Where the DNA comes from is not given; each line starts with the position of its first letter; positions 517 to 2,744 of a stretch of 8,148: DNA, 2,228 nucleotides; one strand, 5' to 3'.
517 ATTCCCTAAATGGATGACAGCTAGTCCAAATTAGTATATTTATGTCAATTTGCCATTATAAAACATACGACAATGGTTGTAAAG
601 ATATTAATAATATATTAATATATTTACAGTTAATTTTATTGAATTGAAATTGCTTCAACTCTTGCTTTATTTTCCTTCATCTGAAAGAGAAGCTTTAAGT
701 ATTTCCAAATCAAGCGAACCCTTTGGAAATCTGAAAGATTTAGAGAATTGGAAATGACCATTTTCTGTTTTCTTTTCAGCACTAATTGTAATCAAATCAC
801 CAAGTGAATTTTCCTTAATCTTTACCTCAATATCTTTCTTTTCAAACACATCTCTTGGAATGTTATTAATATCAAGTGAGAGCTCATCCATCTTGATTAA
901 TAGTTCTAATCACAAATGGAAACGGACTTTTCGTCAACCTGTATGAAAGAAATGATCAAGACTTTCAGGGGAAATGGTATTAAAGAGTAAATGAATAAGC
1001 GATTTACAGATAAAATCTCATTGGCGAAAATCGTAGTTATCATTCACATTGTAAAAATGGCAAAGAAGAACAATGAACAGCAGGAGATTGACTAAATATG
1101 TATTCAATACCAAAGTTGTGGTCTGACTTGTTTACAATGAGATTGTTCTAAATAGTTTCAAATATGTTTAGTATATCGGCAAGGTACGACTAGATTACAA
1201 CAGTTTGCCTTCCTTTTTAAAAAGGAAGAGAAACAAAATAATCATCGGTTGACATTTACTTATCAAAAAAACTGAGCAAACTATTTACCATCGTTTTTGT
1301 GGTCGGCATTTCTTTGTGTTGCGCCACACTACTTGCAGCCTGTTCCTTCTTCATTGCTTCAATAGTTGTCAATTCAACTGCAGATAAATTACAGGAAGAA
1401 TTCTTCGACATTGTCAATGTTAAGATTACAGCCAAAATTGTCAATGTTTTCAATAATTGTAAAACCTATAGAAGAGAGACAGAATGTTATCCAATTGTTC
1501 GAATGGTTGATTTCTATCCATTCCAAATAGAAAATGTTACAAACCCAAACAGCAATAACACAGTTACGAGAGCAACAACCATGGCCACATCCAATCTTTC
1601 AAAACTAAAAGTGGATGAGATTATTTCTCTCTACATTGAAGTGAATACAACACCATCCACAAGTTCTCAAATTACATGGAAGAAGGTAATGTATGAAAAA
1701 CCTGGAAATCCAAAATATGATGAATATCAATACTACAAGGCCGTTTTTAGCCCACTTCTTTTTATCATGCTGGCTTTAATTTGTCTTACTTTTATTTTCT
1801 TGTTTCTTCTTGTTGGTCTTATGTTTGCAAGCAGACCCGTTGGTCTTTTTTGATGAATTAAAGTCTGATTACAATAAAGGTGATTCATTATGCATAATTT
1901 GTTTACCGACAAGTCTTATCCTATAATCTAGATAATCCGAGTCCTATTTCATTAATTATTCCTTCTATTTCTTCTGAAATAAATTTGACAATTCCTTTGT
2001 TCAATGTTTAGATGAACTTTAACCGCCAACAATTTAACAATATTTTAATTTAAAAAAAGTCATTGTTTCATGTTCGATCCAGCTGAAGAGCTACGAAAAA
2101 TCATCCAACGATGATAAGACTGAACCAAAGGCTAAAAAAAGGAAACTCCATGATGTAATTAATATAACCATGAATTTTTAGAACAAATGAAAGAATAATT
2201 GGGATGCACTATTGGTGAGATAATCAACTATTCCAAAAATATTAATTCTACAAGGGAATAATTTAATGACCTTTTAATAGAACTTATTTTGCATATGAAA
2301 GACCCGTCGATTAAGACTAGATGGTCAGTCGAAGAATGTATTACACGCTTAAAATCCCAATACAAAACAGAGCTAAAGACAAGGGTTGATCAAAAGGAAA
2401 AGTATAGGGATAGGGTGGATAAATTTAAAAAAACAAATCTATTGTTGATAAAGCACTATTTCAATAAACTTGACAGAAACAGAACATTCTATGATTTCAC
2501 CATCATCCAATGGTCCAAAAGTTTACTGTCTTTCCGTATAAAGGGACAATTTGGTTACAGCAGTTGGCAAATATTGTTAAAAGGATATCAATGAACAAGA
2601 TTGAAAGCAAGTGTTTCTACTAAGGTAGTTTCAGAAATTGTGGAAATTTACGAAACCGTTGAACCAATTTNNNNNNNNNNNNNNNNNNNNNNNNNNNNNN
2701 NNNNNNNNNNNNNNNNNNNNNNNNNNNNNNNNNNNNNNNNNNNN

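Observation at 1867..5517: Tandem ~1.9-kb duplicated unit (segment + minus-strand gene + 88-bp upstream element), copy A collapsed into a scaffold gap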

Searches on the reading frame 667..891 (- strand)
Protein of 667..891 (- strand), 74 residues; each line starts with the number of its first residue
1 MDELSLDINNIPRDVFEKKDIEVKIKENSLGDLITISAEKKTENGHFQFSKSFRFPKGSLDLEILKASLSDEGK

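Call 7: search_protein_families(library=pfam, proteins=[window:667-891:-], max_evalue=0.1)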
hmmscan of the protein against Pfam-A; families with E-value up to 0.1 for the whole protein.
window:667-891:- (74 aa): 1 family
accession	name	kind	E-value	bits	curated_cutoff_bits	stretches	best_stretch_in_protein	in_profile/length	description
PF00011.27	HSP20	-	0.0091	16.5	20.8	1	16-73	18-79/102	Hsp20/alpha crystallin family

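Call 41: find_encoding_contigs(protein=window:667-891:-, flank=10000, max_places=6)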
Protein window:667-891:- (74 aa): no gene with exactly this product is on record in the collection.

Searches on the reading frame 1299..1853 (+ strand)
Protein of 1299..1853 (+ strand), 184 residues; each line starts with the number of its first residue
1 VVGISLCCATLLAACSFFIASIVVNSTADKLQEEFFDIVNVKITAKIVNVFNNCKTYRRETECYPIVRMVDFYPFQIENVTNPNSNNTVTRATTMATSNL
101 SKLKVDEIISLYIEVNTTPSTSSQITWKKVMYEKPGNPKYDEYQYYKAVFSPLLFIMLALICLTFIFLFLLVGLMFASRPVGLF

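Call 7: search_protein_families(library=pfam, proteins=[window:1299-1853:+], max_evalue=0.1)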
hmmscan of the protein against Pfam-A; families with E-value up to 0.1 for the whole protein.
window:1299-1853:+ (184 aa): 0 families

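Call 35: find_homologous_proteins(query=window:1299-1853:+, max_evalue=0.001)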
Query window:1299-1853:+: 47 candidates shared short words with the query, none scored E <= 0.001.

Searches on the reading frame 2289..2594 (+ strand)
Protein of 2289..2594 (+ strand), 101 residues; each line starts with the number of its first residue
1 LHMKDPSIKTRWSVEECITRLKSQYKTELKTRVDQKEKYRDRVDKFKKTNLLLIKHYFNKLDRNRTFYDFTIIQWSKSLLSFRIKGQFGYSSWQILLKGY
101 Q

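Call 7: search_protein_families(library=pfam, proteins=[window:2289-2594:+], max_evalue=0.1)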
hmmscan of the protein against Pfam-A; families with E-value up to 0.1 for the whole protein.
window:2289-2594:+ (101 aa): 0 families

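Call 24: find_homologous_proteins(query=window:2289-2594:+, max_evalue=0.01)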
Query window:2289-2594:+: no candidate shares three 5-residue words with the query. No homologue found.
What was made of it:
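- Tried and rejected: Pfam gave nothing (call 7) and the word-indexed search gave nothing (call 24).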

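Call 52: search_protein_representatives(protein=window:2289-2594:+)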
Query: 101 residues. Proteins with E-value up to 0.001 (for the whole library): 2; up to 1e-10: 0; up to 1e-30: 0. The best 2 are listed.
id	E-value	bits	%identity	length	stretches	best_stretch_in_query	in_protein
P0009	3.0e-06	43.5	38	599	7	13-55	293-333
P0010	3.2e-04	37.0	41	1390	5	44-71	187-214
